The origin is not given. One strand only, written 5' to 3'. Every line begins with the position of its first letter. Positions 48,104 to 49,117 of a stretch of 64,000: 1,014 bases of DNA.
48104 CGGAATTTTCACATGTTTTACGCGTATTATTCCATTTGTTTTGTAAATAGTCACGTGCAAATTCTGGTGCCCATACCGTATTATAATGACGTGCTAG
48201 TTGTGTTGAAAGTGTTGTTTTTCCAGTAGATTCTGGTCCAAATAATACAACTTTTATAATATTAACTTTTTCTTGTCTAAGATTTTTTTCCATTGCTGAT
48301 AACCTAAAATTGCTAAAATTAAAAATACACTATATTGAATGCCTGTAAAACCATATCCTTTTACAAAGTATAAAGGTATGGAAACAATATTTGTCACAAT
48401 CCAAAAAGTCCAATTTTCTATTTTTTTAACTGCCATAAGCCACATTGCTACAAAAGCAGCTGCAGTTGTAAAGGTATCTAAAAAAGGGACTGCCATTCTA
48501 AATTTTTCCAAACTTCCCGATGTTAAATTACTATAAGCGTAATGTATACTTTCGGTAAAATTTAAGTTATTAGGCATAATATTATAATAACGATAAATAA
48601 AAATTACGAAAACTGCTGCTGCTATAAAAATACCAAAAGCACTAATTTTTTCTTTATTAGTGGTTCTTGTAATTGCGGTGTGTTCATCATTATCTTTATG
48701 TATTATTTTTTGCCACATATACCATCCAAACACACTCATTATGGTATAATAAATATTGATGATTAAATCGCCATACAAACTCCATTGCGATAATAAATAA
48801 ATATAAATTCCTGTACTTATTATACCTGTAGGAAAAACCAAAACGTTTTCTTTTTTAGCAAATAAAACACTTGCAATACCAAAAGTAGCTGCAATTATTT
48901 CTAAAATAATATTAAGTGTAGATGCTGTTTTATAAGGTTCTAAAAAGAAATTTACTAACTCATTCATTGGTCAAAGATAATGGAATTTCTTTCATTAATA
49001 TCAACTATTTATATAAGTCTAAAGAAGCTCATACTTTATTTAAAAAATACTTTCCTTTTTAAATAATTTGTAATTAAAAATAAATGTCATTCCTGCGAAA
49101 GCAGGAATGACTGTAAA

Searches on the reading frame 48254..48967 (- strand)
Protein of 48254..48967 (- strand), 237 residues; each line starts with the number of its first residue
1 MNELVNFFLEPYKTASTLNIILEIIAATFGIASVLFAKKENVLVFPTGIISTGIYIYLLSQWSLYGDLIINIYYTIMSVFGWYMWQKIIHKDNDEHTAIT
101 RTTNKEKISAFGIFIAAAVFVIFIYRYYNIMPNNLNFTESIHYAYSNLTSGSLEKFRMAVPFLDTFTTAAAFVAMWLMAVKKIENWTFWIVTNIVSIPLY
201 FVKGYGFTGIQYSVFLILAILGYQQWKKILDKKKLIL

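Call 15: search_protein_families(library=pfam, proteins=[window:48254-48967:-], max_evalue=0.00001)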
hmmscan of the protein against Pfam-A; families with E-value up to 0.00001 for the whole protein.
window:48254-48967:- (237 aa): 1 family
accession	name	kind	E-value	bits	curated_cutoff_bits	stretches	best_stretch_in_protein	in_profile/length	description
PF04973.17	NMN_transporter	-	2.1e-53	181.3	27.3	1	21-228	2-175/175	Nicotinamide mononucleotide transporter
